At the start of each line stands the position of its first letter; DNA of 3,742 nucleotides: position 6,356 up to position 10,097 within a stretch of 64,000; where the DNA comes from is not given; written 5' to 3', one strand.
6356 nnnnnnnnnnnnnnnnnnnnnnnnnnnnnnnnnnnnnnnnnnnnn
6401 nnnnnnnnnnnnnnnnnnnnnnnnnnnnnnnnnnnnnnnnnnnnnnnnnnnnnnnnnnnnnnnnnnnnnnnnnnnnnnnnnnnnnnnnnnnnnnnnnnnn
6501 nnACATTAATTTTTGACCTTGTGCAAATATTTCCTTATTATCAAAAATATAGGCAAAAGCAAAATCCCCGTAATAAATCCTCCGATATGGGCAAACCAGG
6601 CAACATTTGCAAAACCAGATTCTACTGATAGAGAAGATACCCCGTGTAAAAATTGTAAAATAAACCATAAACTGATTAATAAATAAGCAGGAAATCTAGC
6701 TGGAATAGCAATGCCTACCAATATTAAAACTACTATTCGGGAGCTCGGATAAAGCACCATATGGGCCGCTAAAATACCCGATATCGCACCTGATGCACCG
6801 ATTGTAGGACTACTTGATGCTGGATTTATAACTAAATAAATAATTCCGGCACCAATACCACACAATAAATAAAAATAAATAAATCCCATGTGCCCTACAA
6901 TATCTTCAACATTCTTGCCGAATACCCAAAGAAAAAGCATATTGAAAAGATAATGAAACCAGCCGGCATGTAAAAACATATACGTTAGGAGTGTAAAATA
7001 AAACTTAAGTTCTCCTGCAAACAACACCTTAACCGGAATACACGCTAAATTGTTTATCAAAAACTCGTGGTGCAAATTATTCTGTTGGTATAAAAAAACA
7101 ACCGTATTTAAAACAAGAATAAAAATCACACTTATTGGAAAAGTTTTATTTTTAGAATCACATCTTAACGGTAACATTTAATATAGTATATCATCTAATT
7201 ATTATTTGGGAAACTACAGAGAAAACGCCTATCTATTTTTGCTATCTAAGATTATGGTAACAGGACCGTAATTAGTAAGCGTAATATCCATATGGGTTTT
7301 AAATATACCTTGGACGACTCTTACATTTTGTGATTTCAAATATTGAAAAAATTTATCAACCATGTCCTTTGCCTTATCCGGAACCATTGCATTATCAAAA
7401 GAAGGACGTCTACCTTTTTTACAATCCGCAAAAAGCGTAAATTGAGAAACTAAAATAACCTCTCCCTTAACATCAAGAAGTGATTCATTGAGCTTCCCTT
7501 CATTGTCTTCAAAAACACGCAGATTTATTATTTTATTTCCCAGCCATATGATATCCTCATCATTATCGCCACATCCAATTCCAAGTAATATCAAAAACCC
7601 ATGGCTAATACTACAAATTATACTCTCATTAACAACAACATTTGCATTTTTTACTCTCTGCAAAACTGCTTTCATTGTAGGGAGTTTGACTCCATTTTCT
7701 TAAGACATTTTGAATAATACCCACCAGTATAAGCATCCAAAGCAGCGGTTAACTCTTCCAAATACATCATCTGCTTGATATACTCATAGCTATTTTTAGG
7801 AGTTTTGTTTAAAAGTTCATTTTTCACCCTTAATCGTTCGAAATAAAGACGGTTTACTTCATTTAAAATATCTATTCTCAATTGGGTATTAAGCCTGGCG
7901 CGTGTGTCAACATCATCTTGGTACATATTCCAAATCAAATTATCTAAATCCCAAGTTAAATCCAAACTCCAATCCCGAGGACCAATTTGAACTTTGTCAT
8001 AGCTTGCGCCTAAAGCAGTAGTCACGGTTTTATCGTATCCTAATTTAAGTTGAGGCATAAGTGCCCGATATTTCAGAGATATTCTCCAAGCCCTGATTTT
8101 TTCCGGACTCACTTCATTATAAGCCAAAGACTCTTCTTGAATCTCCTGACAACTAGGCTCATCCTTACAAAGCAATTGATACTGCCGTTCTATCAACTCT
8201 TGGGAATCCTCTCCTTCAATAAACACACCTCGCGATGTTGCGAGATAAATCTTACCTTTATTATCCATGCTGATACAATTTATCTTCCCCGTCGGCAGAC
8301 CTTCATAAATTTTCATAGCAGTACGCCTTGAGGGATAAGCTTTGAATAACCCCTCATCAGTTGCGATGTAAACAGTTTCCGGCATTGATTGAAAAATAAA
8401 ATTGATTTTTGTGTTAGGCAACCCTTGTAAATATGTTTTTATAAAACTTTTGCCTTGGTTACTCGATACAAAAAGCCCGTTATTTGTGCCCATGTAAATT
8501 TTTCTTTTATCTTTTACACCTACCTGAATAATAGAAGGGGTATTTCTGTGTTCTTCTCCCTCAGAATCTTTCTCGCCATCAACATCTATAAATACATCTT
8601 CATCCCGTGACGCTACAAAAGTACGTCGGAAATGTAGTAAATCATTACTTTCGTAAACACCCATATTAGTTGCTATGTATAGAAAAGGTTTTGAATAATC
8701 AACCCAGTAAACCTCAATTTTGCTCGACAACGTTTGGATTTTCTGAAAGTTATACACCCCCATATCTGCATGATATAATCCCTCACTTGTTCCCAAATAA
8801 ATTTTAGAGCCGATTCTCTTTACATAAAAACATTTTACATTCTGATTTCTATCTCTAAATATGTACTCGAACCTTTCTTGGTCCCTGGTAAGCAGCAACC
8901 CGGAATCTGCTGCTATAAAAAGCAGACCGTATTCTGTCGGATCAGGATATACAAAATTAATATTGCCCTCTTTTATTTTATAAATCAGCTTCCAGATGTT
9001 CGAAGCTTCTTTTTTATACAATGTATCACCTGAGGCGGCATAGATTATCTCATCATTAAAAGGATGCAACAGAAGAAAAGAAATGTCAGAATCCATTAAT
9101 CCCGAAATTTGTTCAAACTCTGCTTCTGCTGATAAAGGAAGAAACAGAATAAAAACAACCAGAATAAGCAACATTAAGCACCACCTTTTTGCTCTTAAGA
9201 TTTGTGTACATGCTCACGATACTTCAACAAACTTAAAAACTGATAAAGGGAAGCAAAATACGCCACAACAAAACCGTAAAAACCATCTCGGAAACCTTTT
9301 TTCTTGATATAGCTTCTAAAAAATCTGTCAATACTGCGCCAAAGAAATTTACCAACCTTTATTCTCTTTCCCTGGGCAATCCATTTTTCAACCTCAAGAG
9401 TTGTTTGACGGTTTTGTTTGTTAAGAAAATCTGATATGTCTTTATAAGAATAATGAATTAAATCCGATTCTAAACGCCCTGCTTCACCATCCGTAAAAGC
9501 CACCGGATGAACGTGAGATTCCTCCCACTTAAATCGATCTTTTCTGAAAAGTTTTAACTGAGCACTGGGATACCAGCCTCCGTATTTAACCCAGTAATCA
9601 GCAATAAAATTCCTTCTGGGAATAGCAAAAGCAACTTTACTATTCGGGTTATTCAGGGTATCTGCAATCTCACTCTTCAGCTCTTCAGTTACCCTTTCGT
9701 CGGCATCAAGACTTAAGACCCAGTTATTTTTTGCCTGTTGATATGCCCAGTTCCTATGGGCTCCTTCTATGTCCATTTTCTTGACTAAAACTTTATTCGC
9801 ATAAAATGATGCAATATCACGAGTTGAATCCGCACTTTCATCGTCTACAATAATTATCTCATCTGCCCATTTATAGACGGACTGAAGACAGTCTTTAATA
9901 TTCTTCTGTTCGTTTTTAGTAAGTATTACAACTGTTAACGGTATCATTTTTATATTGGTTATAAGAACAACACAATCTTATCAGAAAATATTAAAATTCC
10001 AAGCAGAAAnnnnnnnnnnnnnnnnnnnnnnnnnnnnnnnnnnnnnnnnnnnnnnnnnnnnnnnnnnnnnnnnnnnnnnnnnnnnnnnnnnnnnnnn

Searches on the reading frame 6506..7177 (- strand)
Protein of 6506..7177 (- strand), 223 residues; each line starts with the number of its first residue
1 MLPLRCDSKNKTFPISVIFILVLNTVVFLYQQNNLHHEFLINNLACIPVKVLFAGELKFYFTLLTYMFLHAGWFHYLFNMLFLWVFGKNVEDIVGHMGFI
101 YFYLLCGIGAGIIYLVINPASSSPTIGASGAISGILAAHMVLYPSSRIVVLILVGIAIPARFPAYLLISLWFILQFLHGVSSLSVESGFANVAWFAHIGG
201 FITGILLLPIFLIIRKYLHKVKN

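Call 72: search_protein_families(library=pfam, proteins=[window:6506-7177:-])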
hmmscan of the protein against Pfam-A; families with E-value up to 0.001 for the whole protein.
window:6506-7177:- (223 aa): 2 families
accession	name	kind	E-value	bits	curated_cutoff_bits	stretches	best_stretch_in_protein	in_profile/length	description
PF01694.28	Rhomboid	-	9.4e-34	117.1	22.6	1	61-211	5-140/143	Rhomboid domain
PF08551.15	DUF1751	-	1.3e-05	26.1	22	1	57-118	5-66/99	Eukaryotic integral membrane protein (DUF1751)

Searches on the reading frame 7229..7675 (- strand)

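Call 72: search_protein_families(library=pfam, proteins=[window:7229-7675:-])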
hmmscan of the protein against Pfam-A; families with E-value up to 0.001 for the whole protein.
window:7229-7675:- (148 aa): 1 family
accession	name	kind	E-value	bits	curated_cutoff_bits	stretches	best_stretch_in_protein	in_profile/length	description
PF02580.21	Tyr_Deacylase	-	7.6e-52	175.9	25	1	2-144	1-144/144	D-Tyr-tRNA(Tyr) deacylase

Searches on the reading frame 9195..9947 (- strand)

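Call 7: search_protein_families(library=pfam, proteins=[window:9195-9947:-])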
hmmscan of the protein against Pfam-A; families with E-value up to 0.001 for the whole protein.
window:9195-9947:- (250 aa): 2 families
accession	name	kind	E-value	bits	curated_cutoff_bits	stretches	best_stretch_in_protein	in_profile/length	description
PF00535.33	Glycos_transf_2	-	9.4e-20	71.6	23.3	1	5-141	1-144/168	Glycosyl transferase family 2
PF13704.12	Glyco_tranf_2_4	-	9.2e-06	26.5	27.5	1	11-86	1-84/98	Glycosyl transferase family 2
